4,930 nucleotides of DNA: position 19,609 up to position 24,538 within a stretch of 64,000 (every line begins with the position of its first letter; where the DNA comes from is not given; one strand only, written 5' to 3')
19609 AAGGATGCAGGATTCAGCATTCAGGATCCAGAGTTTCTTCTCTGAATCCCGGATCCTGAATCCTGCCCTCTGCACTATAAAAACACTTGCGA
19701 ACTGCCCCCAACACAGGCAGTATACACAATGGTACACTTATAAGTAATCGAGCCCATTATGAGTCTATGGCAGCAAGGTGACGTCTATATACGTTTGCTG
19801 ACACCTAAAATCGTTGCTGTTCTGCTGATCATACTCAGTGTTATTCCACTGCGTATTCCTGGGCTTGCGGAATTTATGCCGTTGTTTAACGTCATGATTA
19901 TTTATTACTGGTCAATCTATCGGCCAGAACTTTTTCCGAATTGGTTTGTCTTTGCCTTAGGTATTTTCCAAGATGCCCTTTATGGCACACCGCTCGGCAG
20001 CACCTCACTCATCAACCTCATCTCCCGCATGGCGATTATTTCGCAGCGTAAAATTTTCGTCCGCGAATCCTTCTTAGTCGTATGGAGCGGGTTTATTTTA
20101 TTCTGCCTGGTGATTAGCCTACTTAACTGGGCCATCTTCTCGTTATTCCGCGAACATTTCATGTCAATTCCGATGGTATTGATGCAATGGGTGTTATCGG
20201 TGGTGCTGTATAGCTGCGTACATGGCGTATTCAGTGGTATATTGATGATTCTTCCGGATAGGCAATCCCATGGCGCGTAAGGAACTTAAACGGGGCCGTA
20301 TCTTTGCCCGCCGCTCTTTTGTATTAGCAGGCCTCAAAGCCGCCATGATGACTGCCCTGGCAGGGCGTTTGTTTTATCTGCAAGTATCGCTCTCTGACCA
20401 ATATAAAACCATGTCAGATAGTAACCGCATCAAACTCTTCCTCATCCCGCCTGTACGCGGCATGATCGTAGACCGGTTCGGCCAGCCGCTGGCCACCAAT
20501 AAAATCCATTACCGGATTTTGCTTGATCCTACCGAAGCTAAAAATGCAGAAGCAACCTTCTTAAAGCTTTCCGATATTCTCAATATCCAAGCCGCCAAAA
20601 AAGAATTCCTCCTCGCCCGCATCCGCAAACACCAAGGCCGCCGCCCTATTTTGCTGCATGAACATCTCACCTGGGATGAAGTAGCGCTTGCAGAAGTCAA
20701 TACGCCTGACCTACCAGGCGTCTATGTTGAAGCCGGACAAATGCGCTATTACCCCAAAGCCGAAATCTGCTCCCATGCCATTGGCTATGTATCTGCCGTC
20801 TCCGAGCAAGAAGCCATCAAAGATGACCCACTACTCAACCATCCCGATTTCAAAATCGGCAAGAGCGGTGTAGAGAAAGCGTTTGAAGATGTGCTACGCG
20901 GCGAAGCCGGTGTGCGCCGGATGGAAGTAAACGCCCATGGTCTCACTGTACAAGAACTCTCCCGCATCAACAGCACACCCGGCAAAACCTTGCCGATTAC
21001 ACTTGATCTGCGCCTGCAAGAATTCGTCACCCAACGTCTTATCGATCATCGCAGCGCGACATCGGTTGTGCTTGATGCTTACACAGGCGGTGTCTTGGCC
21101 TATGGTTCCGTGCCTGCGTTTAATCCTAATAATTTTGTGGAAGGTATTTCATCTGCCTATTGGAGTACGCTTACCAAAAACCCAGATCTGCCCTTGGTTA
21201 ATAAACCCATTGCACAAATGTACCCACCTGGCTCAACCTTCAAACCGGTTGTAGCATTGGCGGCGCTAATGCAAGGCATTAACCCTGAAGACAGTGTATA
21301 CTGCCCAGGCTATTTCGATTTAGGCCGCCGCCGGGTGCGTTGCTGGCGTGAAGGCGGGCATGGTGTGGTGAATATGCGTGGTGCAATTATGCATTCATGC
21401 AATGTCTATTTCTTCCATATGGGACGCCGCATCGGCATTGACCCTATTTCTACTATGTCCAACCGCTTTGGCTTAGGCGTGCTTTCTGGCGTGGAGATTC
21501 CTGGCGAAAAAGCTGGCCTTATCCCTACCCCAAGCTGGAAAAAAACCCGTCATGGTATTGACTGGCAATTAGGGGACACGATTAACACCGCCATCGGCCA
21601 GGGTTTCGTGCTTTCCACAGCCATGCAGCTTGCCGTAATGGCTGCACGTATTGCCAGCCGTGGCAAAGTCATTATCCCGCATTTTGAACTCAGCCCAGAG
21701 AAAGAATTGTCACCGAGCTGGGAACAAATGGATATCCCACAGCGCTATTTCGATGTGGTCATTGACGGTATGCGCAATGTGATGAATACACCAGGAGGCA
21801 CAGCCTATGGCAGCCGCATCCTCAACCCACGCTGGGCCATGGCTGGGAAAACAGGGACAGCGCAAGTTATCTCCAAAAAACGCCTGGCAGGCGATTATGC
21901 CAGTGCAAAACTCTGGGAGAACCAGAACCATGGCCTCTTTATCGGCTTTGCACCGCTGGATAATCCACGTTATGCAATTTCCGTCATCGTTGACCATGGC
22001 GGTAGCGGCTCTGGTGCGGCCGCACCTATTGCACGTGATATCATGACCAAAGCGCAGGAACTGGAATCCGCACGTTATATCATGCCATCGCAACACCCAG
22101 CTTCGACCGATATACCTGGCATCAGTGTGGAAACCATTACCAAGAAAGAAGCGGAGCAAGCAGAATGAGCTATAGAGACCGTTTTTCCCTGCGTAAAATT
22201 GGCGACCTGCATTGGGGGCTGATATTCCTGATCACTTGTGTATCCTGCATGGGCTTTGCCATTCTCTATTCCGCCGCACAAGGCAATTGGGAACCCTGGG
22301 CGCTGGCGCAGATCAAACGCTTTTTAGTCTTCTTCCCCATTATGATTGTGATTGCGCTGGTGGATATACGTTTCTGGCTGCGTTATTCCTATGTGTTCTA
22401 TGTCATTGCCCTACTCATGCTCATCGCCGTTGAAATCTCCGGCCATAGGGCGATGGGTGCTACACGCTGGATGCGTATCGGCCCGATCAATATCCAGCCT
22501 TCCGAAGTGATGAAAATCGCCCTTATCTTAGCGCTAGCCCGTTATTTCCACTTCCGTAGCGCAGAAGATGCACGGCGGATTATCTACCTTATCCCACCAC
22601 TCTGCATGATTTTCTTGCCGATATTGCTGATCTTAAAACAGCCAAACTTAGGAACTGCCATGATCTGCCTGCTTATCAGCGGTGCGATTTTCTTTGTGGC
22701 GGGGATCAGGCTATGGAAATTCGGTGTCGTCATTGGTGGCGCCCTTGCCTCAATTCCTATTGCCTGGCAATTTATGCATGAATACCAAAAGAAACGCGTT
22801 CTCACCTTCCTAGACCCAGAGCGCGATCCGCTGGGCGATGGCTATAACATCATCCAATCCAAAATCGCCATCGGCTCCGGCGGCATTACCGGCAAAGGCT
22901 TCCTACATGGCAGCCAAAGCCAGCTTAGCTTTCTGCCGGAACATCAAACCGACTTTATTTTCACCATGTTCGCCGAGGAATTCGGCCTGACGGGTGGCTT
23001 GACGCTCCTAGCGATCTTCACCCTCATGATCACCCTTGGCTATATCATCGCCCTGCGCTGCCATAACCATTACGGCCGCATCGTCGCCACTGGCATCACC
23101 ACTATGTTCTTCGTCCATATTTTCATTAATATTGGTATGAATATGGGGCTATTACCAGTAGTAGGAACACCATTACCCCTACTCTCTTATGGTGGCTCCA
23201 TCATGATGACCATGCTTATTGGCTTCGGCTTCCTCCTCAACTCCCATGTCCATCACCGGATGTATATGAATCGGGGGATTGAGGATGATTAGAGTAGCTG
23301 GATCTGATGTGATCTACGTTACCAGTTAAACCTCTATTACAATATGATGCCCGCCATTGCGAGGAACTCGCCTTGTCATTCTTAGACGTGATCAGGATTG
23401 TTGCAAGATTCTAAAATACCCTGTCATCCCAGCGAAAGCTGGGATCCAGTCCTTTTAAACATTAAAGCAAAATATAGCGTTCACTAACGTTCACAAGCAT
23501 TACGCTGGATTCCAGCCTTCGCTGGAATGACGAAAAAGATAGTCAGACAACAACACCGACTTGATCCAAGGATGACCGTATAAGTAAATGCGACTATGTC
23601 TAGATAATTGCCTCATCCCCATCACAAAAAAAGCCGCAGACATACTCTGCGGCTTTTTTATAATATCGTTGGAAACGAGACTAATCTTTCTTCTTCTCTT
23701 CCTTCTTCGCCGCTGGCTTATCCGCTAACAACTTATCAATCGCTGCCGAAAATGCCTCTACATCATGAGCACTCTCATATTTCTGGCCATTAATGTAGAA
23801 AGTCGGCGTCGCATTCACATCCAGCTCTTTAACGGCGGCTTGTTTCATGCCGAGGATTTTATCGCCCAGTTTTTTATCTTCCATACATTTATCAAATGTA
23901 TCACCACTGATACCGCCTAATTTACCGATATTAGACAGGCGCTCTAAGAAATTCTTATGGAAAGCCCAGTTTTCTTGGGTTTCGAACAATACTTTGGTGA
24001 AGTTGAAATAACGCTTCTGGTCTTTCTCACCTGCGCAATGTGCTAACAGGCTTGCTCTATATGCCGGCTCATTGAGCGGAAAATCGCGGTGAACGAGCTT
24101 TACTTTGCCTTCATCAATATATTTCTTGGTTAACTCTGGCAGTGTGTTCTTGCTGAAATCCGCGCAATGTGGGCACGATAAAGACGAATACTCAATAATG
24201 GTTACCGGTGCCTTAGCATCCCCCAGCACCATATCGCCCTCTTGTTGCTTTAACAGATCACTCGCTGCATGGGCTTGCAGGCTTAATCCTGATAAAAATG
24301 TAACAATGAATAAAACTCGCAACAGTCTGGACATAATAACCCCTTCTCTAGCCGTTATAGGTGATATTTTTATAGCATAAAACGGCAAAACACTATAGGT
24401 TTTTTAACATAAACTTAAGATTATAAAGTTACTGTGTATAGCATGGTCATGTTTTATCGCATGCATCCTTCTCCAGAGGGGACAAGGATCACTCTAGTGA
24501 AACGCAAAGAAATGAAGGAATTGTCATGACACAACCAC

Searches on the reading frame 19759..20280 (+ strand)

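Call 28: search_protein_families(library=pfam, proteins=[window:19759-20280:+], max_evalue=0.001)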
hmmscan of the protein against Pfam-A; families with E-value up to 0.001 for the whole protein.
window:19759-20280:+ (173 aa): 1 family
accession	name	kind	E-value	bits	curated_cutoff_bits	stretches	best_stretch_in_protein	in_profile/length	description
PF04093.17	MreD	-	3.4e-10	40.7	24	1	12-155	6-152/158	rod shape-determining protein MreD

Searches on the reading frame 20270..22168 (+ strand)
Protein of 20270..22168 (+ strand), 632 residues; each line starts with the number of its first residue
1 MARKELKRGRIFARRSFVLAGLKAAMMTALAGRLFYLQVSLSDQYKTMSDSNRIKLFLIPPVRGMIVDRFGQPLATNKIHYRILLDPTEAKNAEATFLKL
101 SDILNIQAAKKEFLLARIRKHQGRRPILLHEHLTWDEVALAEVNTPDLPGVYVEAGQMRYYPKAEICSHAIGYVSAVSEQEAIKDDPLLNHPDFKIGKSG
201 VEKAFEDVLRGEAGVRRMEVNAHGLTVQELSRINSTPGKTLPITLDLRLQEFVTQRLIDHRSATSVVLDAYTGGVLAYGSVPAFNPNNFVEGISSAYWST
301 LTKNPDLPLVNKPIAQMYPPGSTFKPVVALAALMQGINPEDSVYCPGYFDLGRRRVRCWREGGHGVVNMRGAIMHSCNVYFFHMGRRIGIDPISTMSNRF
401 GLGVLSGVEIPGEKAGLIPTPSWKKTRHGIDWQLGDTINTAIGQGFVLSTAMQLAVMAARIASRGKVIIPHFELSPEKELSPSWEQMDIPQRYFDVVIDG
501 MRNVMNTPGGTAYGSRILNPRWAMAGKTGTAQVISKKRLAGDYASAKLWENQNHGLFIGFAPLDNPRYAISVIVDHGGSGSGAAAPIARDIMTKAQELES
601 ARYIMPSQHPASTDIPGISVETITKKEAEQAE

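Call 28: search_protein_families(library=pfam, proteins=[window:20270-22168:+], max_evalue=0.001)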
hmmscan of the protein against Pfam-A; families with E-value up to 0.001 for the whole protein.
window:20270-22168:+ (632 aa): 2 families
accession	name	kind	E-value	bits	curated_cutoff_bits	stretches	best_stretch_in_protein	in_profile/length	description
PF00905.27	Transpeptidase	-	2.2e-62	211.4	22.1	1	264-592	2-298/299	Penicillin binding protein transpeptidase domain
PF03717.20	PBP_dimer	-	5.9e-41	141.3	24.4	1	59-229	2-178/180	Penicillin-binding Protein dimerisation domain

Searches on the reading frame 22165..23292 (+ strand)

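Call 28: search_protein_families(library=pfam, proteins=[window:22165-23292:+], max_evalue=0.001)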
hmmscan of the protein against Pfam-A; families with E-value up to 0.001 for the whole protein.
window:22165-23292:+ (375 aa): 1 family
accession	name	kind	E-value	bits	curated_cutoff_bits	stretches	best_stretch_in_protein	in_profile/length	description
PF01098.24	FTSW_RODA_SPOVE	-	4.9e-101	338.7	26.4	1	25-365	16-355/356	Cell cycle protein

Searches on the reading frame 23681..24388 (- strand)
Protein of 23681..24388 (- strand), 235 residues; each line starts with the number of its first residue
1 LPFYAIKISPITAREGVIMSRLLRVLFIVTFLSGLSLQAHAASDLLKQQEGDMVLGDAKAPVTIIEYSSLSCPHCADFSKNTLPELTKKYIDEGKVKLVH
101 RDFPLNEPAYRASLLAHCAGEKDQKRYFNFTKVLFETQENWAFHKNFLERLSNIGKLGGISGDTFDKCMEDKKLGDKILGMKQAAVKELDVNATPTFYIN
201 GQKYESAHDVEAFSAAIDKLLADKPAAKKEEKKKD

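Call 28: search_protein_families(library=pfam, proteins=[window:23681-24388:-], max_evalue=0.001)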
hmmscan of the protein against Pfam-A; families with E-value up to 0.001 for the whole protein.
window:23681-24388:- (235 aa): 2 families
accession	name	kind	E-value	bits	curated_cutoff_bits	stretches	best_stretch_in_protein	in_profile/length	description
PF13462.12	Thioredoxin_4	-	2.1e-46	158.6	23.2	1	49-219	2-165/165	Thioredoxin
PF01323.26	DSBA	-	2.3e-08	34.5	25.6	1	63-217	1-190/191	DSBA-like thioredoxin domain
